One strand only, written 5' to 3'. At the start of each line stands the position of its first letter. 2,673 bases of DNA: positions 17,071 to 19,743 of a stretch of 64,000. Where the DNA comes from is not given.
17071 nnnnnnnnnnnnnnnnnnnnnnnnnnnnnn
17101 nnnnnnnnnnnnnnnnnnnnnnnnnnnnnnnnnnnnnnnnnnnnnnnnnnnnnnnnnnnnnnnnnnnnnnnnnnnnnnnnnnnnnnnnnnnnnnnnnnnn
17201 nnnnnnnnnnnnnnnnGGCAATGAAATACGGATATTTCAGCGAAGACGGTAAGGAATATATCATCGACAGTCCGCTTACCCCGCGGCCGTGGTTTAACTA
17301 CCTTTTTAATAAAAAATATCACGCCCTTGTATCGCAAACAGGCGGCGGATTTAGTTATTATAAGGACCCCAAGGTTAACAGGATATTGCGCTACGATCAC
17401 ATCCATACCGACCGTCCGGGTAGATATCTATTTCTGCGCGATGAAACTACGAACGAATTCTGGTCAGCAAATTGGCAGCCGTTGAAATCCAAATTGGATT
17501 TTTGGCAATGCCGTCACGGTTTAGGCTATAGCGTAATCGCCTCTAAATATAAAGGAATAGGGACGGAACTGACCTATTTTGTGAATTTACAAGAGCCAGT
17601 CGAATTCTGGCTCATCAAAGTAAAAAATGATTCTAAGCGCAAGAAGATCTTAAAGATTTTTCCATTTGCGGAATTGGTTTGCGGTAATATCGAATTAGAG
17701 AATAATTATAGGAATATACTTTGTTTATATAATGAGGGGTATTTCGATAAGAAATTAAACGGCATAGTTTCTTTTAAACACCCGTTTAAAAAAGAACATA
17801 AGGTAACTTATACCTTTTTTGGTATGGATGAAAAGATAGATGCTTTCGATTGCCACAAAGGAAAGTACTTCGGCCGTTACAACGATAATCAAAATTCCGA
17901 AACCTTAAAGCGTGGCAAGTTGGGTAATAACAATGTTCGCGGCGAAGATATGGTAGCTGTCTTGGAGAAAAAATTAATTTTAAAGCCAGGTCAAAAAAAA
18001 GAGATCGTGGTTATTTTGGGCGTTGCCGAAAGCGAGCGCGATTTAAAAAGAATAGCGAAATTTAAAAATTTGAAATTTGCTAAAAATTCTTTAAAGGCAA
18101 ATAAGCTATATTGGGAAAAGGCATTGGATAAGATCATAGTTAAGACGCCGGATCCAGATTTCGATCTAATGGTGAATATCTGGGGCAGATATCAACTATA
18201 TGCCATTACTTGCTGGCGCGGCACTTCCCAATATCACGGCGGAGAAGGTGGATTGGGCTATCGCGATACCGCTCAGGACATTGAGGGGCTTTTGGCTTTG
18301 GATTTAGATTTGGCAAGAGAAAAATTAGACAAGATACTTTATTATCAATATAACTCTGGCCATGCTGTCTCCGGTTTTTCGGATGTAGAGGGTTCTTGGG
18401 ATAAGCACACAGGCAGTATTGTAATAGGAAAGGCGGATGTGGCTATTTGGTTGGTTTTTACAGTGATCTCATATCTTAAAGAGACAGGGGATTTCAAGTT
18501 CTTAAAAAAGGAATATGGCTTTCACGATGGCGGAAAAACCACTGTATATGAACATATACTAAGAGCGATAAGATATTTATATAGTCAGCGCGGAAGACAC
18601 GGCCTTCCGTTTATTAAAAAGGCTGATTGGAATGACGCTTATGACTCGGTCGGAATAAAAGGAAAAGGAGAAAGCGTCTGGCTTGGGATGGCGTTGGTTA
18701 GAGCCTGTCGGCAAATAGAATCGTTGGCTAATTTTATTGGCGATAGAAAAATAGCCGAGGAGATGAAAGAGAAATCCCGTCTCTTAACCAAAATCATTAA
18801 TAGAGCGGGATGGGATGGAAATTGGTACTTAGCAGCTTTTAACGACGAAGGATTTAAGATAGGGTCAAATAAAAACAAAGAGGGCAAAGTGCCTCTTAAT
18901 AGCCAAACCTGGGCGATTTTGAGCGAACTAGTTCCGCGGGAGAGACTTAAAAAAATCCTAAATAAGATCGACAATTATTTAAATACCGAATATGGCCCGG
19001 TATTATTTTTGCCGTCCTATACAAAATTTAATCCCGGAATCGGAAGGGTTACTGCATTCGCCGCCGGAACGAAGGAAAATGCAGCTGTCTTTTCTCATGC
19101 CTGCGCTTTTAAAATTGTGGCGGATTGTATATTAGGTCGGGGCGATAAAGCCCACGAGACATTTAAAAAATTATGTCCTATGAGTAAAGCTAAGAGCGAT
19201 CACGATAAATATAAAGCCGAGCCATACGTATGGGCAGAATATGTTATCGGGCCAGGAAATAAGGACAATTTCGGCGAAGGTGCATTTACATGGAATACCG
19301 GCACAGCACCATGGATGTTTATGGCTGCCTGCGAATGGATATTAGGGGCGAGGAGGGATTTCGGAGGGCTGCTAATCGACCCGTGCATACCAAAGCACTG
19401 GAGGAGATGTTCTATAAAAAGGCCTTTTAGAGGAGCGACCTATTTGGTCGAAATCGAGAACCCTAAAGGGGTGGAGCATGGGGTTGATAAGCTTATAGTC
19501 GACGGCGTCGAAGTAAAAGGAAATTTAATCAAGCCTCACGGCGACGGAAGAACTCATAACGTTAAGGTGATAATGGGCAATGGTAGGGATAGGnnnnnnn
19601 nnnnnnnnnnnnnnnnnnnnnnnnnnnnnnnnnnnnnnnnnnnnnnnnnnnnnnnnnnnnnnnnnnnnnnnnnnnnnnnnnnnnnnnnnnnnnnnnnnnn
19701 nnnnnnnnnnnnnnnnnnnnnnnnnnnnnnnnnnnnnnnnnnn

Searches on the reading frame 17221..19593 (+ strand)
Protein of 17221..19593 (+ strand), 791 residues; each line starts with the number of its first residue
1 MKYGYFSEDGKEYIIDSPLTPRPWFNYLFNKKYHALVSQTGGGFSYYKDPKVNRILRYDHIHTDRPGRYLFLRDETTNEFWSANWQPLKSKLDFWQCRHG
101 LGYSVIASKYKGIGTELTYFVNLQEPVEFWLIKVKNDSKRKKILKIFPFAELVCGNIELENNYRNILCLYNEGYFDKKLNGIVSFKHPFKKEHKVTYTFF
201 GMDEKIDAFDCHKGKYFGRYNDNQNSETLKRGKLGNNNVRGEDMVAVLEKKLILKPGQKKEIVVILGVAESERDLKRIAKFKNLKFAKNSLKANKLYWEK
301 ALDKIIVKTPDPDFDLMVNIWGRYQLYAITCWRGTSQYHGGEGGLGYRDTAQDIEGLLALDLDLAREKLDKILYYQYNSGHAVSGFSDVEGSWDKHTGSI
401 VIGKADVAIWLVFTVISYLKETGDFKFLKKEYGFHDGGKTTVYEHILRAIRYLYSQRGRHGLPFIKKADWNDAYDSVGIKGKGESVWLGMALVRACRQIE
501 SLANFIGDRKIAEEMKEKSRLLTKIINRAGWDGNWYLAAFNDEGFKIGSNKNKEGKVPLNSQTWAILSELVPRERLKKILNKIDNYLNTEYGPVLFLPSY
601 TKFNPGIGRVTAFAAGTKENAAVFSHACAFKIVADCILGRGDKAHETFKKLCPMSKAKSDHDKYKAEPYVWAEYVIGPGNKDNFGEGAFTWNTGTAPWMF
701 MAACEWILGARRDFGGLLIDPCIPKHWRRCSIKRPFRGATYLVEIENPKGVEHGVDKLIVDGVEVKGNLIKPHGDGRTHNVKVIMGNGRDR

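Call 8: search_protein_families(library=pfam, proteins=[window:17221-19593:+], max_evalue=0.001)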
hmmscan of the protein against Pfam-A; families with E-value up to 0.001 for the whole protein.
window:17221-19593:+ (791 aa): 2 families
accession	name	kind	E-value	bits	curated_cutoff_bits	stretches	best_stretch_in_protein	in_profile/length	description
PF17167.11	Glyco_hydro_94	-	1.8e-105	353.5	27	1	297-709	1-420/420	Glycosyl hydrolase 94 superfamily, catalytic domain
PF06165.18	GH94_b-supersand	-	5.9e-68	229.5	23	1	21-267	1-251/251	Glycosyl hydrolase 94, supersandwich domain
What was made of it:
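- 17221..20698 (+): GH94 disaccharide phosphorylase (17221-19596) and a ROK-family regulator with an HTH domain (19580-20698). Call 8.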

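Call 20: find_encoding_contigs(protein=window:17221-19593:+, flank=10000, max_places=4)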
Protein window:17221-19593:+ (791 aa): no gene with exactly this product is on record in the collection.

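Call 39: search_protein_families(library=ncbifam, proteins=[window:17221-19593:+], max_evalue=0.001)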
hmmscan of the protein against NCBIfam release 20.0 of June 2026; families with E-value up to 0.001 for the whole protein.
window:17221-19593:+ (791 aa): 0 families

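Call 47: search_solved_structures(query=window:17221-19593:+, max_evalue=1e-10)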
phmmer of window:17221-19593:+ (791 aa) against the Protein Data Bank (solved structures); distinct sequences matched with E-value up to 1e-10: 20.
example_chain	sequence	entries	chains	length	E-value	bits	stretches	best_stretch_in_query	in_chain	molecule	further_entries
3qde_A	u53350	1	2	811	1.3e-145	489.9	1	1-786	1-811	Cellobiose phosphorylase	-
8ho7_A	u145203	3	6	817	1.6e-144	486.3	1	1-786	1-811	Cellobiose phosphorylase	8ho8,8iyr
8ho9_A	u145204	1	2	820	1.5e-143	483.1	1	2-786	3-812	Cellobiose phosphorylase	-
8hob_A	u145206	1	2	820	1.7e-143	482.9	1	2-786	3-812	Cellobiose phosphorylase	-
8bou_A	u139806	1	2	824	2.5e-134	452.6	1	1-770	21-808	N,N'-diacetylchitobiose phosphorylase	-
1v7v_A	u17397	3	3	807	6.2e-131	441.4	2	405-787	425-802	chitobiose phosphorylase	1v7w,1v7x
3s4c_A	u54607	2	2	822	9.5e-122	411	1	1-781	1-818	Lactose Phosphorylase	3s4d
3rrs_A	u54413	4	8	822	7.3e-121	408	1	1-781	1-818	Cellobiose phosphorylase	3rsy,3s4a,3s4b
2cqs_A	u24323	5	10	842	2.7e-118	399.5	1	1-783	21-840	Cellobiose Phosphorylase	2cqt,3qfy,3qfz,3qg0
3afj_A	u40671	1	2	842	3e-118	399.4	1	1-783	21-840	Cellobiose Phosphorylase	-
3act_A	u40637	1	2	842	2.5e-117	396.3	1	1-783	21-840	Cellobiose Phosphorylase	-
3acs_A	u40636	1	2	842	5.9e-117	395.1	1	1-783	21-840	Cellobiose Phosphorylase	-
8rf9_A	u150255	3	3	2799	1.3e-96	327.8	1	3-742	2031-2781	Cyclic beta 1-2 glucan synthetase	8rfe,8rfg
8rf0_A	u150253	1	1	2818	1.3e-96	327.8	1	3-742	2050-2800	Cyclic beta-(1,2)-glucan synthase NdvB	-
4zle_A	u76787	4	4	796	5.3e-74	253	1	61-784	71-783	Putative b-glycan phosphorylase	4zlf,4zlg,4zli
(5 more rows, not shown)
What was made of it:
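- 17221..20698 (+): Call 47: cellobiose phosphorylase 490 bits, chitobiose phosphorylase 441-453 bits.
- The GH94 enzyme scores slightly higher against cellobiose phosphorylase than against chitobiose phosphorylase (call 47).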
